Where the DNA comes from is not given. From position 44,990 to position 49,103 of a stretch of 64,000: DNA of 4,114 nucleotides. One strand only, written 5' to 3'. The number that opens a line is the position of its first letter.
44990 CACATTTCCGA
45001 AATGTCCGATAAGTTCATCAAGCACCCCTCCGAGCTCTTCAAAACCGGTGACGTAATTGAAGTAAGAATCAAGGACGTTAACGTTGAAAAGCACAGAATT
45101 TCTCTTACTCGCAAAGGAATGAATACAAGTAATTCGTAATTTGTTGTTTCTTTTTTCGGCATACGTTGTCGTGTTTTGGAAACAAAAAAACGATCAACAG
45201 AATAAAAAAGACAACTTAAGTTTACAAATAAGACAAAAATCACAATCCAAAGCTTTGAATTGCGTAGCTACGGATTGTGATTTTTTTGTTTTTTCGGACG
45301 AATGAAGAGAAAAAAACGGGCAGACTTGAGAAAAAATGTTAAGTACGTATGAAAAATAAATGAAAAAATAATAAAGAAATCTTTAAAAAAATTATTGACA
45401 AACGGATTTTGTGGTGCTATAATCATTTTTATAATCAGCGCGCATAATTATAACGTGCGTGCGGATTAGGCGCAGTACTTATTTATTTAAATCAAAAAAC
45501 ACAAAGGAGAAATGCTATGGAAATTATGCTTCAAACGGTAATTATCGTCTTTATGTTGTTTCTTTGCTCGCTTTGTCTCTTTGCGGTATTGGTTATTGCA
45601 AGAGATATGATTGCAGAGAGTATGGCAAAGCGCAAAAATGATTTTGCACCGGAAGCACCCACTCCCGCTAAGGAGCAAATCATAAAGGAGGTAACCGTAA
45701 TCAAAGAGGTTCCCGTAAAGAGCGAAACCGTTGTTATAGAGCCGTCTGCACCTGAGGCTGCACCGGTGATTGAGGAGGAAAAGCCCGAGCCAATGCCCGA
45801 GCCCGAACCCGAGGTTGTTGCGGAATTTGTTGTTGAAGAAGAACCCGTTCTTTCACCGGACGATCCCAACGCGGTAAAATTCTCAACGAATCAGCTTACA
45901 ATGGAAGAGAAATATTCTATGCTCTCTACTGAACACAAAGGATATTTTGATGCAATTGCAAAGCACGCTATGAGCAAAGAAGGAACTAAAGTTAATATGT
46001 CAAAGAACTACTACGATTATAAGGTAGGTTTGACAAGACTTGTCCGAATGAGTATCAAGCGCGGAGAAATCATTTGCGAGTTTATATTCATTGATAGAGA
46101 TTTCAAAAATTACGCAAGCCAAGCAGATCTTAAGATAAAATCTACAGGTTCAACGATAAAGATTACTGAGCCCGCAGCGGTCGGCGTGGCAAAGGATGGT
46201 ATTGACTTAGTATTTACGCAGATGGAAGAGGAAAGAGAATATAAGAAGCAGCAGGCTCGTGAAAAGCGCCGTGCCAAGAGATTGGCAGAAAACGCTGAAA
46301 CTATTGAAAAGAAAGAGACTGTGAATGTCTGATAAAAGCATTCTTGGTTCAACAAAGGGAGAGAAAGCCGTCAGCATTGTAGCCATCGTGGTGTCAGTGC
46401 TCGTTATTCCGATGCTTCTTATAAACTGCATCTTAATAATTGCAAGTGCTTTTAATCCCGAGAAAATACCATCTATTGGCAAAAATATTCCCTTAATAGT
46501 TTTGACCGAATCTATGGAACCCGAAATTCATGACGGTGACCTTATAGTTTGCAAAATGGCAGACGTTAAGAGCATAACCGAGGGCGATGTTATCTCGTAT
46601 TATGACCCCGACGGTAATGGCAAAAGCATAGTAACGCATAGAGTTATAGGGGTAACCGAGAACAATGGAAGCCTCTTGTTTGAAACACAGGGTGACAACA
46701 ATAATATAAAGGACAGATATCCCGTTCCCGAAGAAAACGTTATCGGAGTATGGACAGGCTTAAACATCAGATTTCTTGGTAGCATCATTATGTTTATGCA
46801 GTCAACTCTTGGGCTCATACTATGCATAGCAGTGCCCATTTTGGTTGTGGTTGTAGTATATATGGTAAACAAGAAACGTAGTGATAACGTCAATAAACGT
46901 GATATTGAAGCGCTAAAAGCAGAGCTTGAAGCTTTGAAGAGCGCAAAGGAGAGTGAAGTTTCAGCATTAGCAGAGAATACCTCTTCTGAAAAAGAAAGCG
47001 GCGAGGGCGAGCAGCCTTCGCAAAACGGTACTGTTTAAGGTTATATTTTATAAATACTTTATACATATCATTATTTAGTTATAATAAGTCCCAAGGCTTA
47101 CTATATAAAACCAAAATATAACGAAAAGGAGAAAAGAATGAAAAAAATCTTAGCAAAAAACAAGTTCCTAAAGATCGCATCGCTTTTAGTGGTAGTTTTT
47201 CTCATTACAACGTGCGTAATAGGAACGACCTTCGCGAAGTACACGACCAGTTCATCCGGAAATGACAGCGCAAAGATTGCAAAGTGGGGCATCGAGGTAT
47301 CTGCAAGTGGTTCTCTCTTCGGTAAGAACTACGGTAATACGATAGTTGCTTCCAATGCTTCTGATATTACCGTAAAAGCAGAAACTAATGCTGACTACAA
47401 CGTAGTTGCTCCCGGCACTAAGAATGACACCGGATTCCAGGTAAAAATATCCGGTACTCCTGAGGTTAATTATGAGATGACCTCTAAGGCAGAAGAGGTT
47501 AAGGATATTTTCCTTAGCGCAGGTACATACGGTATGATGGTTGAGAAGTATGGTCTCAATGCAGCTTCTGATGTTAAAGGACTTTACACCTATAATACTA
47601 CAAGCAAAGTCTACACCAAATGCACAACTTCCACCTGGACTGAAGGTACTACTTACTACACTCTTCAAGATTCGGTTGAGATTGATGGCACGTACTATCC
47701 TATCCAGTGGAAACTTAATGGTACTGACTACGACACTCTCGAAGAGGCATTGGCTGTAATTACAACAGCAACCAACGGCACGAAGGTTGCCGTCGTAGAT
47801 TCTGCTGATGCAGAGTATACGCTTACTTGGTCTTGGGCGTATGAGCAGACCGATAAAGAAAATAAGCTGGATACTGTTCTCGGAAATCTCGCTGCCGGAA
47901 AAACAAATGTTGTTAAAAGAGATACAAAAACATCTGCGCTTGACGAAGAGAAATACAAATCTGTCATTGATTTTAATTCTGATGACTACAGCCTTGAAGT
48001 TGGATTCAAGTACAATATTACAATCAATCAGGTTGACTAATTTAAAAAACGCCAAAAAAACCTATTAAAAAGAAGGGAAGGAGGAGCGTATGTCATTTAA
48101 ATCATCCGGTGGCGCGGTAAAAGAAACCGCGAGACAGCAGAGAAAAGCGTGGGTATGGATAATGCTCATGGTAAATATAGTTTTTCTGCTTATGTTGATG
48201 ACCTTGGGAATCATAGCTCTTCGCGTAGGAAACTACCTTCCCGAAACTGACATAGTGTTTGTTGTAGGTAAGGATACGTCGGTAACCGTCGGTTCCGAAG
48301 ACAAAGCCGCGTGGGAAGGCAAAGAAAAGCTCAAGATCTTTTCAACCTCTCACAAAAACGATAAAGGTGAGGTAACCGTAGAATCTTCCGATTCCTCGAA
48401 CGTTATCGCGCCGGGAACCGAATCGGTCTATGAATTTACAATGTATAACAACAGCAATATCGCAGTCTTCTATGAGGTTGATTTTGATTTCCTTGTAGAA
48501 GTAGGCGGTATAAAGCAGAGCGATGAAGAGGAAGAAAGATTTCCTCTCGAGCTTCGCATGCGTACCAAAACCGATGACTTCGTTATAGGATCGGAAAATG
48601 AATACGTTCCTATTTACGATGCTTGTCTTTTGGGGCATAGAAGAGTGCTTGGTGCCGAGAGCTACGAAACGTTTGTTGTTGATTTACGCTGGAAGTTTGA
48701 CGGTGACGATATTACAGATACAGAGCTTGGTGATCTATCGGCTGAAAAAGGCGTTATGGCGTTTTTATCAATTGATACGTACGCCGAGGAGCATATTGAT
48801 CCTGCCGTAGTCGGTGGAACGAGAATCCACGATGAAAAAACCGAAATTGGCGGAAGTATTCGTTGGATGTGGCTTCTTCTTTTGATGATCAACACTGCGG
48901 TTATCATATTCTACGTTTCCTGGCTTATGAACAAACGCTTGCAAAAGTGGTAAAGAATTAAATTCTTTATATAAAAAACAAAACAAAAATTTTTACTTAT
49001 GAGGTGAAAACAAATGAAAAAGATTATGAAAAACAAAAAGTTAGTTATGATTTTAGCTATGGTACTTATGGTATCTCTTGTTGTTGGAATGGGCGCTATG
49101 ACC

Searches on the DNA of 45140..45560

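Call 92: search_rna_families(source=window, start=45140, end=45560, threshold=evalue, max_evalue=1)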
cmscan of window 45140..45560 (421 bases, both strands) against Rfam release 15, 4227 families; matches with E-value up to 1: 9.
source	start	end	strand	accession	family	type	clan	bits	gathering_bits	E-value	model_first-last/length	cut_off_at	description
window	45204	45283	+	RF02844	RefA9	Gene; antisense;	-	30.3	49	0.0083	1-64/64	no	Enterococcus sRNA A9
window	45212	45293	-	RF01742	lactis-plasmid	Gene; sRNA;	-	24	70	0.13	1-106/106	no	lactis-plasmid RNA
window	45140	45209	+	RF03794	MIR5298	Gene; miRNA;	-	22.1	70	0.42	7-80/80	5'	MIR5298 microRNA precursor family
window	45213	45306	+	RF03530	bglG-cis-reg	Cis-reg;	-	20.7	80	0.22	1-137/137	no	cis-regulatory element of the bglG/LicT operon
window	45230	45292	+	RF03940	MIR9563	Gene; miRNA;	-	20.6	90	0.21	31-97/127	no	MIR9563 microRNA precursor family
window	45234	45286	+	RF03208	mir-1781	Gene; miRNA;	-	19.5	68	0.38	1-86/86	no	mir-1781 microRNA precursor family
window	45142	45249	-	RF00410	SNORA2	Gene; snRNA; snoRNA; HACA-box;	CL00021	19.3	70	0.58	1-137/137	no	Small nucleolar RNA SNORA2/SNORA34 family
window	45387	45536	-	RF01819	RsaD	Gene; sRNA;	-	19.2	50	0.39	1-189/189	no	RNA Staph. aureus D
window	45234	45286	-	RF03940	MIR9563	Gene; miRNA;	-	18.4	90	0.77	1-127/127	no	MIR9563 microRNA precursor family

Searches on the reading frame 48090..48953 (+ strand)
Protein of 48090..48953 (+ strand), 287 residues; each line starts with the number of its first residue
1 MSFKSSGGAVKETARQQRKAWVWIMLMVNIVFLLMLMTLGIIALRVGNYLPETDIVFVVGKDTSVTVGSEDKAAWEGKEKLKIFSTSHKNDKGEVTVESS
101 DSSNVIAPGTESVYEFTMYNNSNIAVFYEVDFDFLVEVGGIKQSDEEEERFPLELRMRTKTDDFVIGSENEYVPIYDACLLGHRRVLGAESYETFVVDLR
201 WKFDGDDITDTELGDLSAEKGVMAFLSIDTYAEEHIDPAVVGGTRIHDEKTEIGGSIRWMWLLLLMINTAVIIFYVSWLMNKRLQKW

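Call 5: search_protein_families(library=pfam, proteins=[window:48090-48953:+], max_evalue=0.1)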
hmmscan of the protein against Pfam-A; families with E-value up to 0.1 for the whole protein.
window:48090-48953:+ (287 aa): 1 family
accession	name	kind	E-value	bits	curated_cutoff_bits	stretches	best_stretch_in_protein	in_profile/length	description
PF05656.20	DUF805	-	0.061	14.2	25.7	0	13-42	5-34/111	Protein of unknown function (DUF805)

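Call 6: search_protein_families(library=ncbifam, proteins=[window:48090-48953:+], max_evalue=0.1)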
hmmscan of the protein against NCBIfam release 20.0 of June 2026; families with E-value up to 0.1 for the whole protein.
window:48090-48953:+ (287 aa): 0 families

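Call 93: search_protein_families(library=phrogs, proteins=[window:48090-48950:+], max_evalue=0.01)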
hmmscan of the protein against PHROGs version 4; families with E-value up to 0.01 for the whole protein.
window:48090-48950:+ (287 aa): 0 families
